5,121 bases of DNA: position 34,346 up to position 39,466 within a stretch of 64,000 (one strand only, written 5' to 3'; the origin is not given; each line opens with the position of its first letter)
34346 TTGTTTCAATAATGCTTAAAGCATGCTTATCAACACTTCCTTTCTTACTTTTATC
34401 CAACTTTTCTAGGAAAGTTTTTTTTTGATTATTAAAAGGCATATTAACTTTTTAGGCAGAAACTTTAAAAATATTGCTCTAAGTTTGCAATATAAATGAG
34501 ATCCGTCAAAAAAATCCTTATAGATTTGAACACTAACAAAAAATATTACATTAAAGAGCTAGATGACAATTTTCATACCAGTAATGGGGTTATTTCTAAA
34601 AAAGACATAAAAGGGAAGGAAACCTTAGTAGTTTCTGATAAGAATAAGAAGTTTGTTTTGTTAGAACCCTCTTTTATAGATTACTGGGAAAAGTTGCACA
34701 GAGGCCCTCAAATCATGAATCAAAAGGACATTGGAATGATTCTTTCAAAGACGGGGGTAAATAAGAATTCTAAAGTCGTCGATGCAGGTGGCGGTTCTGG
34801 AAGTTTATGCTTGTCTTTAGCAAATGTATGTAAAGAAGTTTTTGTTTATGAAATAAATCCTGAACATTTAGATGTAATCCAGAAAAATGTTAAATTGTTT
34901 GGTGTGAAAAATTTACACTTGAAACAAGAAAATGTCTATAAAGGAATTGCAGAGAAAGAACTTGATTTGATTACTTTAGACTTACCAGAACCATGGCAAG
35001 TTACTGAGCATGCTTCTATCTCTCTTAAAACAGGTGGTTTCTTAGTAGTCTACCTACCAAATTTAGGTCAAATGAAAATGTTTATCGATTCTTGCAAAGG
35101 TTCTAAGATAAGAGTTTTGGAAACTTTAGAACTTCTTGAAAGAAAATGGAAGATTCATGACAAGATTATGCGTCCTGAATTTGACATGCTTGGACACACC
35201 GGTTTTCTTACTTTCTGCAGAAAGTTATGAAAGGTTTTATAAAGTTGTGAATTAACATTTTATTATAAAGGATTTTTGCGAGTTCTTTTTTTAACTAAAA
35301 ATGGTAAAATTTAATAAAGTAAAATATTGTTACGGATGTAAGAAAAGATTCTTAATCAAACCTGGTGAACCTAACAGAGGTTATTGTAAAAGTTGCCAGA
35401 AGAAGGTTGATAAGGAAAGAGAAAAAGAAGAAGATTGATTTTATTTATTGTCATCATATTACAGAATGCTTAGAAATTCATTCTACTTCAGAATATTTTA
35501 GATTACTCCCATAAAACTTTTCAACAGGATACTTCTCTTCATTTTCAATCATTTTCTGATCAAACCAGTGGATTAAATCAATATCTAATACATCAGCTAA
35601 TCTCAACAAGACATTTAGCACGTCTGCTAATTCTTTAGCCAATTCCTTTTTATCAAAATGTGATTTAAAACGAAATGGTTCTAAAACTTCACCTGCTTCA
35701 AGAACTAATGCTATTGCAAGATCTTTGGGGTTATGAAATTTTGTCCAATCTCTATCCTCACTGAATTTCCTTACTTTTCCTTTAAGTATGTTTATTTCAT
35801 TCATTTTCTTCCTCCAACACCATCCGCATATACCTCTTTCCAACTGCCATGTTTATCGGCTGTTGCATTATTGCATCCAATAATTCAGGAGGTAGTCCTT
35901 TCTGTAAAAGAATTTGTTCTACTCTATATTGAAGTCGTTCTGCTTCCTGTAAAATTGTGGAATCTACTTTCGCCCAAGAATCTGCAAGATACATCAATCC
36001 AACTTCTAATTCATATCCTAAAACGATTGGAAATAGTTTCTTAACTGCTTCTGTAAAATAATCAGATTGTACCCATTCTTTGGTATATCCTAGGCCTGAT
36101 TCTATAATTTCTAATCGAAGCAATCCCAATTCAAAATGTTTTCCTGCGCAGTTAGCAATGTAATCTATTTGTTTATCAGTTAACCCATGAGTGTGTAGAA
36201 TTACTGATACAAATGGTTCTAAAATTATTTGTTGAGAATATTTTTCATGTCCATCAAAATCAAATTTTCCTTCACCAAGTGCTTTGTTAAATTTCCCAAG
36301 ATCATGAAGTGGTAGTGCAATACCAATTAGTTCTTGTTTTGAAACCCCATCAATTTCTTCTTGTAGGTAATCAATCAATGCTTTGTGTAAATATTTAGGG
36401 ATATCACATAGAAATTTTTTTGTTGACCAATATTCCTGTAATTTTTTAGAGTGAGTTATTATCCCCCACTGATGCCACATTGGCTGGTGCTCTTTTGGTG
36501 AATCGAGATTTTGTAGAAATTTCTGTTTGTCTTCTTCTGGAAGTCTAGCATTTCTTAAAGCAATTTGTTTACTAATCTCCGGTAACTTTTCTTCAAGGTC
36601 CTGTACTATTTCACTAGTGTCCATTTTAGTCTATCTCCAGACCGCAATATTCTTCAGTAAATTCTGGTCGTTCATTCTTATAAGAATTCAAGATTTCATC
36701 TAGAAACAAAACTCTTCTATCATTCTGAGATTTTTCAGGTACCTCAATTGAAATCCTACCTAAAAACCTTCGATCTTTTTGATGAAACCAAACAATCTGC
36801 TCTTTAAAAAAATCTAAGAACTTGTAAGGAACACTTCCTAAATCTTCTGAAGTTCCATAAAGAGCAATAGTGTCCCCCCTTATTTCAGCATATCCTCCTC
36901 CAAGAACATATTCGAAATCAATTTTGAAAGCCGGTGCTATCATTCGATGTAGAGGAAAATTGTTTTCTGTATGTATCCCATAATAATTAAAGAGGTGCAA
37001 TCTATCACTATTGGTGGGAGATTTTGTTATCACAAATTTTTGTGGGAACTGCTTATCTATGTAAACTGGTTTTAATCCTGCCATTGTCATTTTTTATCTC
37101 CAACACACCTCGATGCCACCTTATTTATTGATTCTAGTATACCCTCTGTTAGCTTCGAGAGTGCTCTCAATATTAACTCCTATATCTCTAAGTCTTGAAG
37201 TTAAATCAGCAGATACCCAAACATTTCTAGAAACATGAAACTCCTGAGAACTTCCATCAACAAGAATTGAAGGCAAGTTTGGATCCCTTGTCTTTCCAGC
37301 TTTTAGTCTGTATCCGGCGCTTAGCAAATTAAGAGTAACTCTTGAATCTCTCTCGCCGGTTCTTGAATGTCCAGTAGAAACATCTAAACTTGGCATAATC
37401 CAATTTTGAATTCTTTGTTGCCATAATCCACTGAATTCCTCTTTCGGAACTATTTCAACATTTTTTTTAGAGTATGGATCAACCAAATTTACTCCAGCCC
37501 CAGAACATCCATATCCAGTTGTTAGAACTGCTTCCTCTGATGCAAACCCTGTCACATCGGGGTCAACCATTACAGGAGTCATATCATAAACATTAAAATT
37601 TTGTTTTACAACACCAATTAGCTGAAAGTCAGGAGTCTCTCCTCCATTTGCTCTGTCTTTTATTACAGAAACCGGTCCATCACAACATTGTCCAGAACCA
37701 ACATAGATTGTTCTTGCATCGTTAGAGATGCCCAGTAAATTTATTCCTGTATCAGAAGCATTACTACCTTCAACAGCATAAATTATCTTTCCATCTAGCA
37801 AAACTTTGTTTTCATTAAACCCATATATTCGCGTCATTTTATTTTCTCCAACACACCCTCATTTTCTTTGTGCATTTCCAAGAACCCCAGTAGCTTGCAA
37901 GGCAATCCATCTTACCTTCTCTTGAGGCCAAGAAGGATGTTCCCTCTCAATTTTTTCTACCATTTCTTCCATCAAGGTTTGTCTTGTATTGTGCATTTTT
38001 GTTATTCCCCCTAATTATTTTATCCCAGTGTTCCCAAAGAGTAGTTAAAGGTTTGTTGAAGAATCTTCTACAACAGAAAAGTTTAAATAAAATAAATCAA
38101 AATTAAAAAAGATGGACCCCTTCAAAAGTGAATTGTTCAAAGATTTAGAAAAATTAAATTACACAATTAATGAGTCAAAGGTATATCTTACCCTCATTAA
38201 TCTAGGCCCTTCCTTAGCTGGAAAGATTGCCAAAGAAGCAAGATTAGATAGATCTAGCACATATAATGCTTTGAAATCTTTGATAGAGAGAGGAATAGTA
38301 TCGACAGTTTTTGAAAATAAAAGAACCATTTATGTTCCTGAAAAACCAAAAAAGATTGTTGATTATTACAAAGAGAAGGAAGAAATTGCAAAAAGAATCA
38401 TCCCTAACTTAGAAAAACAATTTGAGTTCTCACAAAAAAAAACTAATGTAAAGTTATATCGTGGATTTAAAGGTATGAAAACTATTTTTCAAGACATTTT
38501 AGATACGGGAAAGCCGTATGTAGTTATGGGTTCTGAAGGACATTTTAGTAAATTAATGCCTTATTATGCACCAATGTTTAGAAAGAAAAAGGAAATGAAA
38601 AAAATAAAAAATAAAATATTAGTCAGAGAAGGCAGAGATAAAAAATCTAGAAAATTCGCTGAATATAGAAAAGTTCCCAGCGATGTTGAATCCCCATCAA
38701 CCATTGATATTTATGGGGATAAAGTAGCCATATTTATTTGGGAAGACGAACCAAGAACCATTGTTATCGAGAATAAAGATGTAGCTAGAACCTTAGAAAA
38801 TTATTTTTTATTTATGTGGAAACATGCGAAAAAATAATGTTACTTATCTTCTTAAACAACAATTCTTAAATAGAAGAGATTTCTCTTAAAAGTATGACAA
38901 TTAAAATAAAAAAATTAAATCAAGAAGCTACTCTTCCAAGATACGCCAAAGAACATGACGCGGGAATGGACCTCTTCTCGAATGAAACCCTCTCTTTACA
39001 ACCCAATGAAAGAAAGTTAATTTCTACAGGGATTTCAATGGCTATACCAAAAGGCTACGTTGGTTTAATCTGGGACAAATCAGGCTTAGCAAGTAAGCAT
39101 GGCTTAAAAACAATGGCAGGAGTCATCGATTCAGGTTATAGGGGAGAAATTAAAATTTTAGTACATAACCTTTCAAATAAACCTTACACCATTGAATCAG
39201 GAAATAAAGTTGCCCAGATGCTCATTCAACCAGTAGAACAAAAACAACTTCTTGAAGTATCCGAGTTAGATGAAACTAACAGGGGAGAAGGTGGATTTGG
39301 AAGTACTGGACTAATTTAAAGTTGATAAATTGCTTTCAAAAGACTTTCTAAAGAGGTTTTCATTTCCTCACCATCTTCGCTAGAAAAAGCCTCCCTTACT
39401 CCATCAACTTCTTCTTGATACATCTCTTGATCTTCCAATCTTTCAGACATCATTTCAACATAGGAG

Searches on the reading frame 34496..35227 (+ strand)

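Call 10: search_protein_families(library=pfam, proteins=[window:34496-35227:+], max_evalue=0.001)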
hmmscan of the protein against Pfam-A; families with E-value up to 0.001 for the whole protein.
window:34496-35227:+ (244 aa): 10 families
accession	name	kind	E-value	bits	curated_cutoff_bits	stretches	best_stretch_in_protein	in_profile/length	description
PF08704.16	GCD14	-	6.8e-18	65.7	26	1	68-223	18-182/247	tRNA methyltransferase complex GCD14 subunit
PF05175.20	MTS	-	1.7e-07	31.5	23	1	84-161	25-104/170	Methyltransferase small domain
PF13847.12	Methyltransf_31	-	1.7e-07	31.4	27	1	89-189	2-113/145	Methyltransferase domain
PF00398.26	RrnaAD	-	9.1e-07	28.7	24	1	74-149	14-87/263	Ribosomal RNA adenine dimethylase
PF09445.16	Methyltransf_15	-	4e-06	27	22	1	93-144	3-55/165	RNA cap guanine-N2 methyltransferase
PF13649.12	Methyltransf_25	-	0.00014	22.9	27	1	94-161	1-70/97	Methyltransferase domain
PF08241.18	Methyltransf_11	-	0.00042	21.3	21.2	1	95-184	1-94/95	Methyltransferase domain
PF02475.24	TRM5-TYW2_MTfase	-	0.00044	20.7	28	1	88-140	34-88/164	TRM5/TYW2 methyltransferase domain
PF02390.23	Methyltransf_4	-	0.00049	20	24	1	91-172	2-89/173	Putative methyltransferase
PF03602.21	Cons_hypoth95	-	0.00066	19.8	24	0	90-164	41-122/182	Conserved hypothetical protein 95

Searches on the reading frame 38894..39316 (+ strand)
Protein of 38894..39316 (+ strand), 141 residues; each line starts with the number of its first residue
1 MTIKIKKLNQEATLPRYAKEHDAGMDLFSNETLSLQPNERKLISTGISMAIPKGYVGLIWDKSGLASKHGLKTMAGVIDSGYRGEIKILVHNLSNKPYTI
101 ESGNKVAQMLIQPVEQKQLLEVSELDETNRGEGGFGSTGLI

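Call 10: search_protein_families(library=pfam, proteins=[window:38894-39316:+], max_evalue=0.001)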
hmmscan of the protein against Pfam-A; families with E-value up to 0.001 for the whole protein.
window:38894-39316:+ (141 aa): 2 families
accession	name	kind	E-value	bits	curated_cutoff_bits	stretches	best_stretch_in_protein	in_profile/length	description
PF00692.24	dUTPase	-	2e-33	115.4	22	1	11-139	2-129/129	dUTPase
PF22769.1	DCD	-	1.2e-09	38.9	27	1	30-112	68-151/153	dCTP deaminase-like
